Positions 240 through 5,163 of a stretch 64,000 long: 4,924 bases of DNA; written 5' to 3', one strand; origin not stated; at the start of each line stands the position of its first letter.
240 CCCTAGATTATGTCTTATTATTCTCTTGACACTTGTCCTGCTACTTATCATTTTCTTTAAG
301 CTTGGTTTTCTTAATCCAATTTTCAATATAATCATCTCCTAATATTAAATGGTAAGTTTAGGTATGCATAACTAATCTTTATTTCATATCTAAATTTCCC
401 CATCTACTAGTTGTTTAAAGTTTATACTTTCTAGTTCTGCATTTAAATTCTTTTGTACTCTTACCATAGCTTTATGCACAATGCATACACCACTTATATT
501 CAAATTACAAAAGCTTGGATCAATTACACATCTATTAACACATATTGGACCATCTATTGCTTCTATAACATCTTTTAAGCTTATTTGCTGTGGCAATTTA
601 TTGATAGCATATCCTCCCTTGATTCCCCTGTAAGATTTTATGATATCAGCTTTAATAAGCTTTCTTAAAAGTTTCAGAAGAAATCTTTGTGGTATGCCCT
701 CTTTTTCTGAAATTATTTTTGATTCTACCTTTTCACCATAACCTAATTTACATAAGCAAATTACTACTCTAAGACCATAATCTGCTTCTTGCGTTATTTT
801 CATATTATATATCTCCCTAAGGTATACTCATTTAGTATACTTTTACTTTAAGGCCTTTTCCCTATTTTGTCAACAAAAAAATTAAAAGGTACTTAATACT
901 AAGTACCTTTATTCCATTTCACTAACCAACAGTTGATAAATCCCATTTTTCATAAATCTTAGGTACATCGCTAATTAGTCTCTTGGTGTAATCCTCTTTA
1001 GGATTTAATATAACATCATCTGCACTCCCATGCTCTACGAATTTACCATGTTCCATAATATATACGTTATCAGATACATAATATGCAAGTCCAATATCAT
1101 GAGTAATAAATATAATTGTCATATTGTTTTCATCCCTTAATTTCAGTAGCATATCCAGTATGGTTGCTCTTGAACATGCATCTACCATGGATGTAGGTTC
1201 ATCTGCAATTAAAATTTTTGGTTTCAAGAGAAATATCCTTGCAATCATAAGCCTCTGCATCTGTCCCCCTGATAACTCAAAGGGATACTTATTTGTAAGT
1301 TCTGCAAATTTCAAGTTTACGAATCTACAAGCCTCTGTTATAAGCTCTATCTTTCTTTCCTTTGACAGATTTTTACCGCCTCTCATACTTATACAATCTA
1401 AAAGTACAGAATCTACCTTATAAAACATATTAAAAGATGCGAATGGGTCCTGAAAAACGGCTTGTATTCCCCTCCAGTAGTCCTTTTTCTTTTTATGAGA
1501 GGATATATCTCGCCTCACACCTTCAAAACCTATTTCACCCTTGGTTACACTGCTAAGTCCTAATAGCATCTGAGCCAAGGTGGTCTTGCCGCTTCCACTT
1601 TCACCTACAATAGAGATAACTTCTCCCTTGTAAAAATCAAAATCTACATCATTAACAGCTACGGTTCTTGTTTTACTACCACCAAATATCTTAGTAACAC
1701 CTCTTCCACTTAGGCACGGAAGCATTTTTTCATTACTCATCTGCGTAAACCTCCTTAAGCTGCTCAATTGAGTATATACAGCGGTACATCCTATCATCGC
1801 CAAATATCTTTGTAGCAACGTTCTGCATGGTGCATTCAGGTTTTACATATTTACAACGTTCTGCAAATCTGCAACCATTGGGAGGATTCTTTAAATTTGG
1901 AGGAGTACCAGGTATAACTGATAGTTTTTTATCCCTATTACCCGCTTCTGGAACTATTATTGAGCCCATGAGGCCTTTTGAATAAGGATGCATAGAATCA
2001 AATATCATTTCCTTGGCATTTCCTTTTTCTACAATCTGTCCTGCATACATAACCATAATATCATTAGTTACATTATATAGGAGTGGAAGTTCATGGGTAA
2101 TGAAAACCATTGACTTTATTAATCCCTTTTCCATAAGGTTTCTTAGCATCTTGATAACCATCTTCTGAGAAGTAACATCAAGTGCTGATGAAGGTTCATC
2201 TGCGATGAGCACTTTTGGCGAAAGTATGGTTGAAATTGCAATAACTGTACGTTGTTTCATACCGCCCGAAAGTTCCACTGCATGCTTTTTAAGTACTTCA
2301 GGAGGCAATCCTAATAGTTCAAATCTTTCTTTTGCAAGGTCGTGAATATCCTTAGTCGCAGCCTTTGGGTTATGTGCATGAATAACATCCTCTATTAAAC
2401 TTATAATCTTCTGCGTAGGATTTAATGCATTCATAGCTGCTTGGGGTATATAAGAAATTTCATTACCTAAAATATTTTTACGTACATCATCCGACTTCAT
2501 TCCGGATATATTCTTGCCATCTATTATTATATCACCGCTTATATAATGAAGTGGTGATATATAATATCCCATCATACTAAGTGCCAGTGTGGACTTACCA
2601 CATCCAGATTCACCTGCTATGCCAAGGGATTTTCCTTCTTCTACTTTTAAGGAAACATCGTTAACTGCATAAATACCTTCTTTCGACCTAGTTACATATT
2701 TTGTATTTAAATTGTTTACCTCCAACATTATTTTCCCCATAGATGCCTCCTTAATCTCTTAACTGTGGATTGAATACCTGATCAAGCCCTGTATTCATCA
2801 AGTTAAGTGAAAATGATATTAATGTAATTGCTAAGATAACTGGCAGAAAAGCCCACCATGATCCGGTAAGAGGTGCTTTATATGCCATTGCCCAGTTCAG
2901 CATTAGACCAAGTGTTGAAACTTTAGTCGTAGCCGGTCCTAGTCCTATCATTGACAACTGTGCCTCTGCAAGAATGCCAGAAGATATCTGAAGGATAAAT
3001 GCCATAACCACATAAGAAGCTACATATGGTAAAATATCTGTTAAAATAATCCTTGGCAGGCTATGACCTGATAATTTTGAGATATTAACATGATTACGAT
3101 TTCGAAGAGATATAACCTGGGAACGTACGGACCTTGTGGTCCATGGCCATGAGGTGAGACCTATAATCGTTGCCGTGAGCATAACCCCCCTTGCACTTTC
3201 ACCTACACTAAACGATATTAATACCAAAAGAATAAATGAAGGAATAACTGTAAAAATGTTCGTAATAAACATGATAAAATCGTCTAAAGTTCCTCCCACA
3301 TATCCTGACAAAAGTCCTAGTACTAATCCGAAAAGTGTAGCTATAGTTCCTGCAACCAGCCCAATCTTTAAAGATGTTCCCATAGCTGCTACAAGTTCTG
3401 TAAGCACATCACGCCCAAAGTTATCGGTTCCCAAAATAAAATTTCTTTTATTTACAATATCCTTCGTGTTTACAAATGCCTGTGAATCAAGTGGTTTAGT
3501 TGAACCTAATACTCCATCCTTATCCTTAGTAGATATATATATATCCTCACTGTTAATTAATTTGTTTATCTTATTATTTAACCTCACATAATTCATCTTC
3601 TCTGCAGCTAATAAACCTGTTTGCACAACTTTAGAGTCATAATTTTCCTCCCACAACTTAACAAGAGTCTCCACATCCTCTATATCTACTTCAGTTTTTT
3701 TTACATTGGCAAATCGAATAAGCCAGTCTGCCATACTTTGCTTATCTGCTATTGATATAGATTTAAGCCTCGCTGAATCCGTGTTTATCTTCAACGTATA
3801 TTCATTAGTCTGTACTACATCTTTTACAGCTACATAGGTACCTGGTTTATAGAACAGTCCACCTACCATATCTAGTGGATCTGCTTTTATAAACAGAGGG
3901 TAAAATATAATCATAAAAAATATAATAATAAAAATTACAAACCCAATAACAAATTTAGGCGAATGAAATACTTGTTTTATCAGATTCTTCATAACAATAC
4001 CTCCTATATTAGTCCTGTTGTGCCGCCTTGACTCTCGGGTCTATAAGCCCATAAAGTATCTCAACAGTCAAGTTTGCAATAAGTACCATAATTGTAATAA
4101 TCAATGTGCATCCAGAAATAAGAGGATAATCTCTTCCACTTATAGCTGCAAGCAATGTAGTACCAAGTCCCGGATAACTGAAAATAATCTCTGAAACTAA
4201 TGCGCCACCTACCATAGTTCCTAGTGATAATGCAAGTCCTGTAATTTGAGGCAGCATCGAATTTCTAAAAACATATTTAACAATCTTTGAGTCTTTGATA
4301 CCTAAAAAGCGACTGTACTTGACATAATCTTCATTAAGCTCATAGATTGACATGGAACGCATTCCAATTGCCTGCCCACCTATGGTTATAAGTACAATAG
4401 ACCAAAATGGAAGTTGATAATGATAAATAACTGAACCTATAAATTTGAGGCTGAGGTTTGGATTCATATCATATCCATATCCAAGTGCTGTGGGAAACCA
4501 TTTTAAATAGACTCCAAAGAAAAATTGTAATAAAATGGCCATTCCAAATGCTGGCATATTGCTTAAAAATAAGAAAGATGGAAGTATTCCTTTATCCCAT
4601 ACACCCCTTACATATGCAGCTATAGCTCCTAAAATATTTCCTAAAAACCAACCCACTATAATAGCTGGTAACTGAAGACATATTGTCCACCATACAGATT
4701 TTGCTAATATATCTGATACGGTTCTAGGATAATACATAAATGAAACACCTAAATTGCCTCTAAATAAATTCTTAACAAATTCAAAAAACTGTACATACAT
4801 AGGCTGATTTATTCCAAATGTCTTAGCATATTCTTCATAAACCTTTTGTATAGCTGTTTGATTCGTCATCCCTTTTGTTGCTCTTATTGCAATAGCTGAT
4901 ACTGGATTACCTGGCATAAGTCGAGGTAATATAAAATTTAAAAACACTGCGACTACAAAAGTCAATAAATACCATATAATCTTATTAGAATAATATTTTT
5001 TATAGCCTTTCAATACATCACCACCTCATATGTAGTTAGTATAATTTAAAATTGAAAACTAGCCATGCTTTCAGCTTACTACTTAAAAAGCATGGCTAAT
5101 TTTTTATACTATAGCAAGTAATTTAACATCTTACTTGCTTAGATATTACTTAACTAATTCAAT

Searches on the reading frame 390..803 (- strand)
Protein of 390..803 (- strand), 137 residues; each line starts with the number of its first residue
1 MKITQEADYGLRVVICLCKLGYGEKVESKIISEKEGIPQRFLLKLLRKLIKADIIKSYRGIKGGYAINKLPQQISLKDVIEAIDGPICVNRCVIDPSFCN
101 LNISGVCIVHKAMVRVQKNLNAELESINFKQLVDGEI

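Call 58: search_protein_families(library=pfam, max_evalue=0.00001, proteins=[window:390-803:-])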
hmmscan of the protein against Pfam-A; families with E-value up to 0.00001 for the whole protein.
window:390-803:- (137 aa): 1 family
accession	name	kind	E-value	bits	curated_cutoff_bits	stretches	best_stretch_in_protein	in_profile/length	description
PF02082.26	Rrf2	-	1.6e-32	112.9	30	1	3-134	1-131/132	Iron-dependent Transcriptional regulator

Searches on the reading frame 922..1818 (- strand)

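Call 58: search_protein_families(library=pfam, max_evalue=0.00001, proteins=[window:922-1818:-])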
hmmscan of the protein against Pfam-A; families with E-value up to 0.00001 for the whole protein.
window:922-1818:- (298 aa): 1 family
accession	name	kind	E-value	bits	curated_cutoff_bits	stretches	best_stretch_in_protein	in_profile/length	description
PF00005.33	ABC_tran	-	1.2e-29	104.1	25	1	55-210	1-137/137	ABC transporter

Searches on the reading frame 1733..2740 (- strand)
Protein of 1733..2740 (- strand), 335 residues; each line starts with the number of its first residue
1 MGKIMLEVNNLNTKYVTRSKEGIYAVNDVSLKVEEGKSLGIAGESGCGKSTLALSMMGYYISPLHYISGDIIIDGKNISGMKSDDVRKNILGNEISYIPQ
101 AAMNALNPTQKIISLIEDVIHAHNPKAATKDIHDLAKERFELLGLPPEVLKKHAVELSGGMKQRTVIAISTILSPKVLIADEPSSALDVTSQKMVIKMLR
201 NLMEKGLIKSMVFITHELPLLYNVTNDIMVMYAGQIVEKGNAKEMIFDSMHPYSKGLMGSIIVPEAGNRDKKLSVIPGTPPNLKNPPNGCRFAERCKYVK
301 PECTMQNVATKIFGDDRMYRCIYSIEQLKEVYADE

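Call 58: search_protein_families(library=pfam, max_evalue=0.00001, proteins=[window:1733-2740:-])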
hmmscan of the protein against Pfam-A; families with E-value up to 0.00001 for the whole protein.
window:1733-2740:- (335 aa): 2 families
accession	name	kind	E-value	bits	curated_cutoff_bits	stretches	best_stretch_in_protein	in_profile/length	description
PF00005.33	ABC_tran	-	3.2e-24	86.5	25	1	26-184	1-136/137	ABC transporter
PF08352.17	oligo_HPY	-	8.3e-17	61.8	27.1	1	237-303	1-65/65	Oligopeptide/dipeptide transporter, C-terminal region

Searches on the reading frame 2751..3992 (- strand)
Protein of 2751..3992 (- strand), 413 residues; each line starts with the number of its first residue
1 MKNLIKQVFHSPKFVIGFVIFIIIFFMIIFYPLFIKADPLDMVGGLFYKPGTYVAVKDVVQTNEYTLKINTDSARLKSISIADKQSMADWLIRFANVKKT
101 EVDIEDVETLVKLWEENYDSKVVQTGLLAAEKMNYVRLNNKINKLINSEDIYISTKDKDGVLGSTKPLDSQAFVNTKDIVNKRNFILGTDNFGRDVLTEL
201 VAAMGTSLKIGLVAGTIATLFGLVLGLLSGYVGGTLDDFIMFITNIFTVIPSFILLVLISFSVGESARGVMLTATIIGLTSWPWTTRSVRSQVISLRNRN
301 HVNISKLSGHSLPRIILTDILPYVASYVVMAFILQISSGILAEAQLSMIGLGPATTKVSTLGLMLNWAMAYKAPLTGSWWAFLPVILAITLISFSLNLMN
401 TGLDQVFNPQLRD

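Call 58: search_protein_families(library=pfam, max_evalue=0.00001, proteins=[window:2751-3992:-])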
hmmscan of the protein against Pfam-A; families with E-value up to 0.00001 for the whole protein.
window:2751-3992:- (413 aa): 1 family
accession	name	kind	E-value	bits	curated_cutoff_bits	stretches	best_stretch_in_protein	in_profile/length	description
PF00528.27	BPD_transp_1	-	1.7e-22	80.5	26.4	1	222-405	1-180/184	Binding-protein-dependent transport system inner membrane component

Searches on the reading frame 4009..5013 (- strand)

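Call 58: search_protein_families(library=pfam, max_evalue=0.00001, proteins=[window:4009-5013:-])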
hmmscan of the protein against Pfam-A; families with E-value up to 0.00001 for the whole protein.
window:4009-5013:- (334 aa): 1 family
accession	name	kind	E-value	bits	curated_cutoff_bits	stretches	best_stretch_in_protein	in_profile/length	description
PF00528.27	BPD_transp_1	-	4.7e-39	134.5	26.4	1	125-329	1-183/184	Binding-protein-dependent transport system inner membrane component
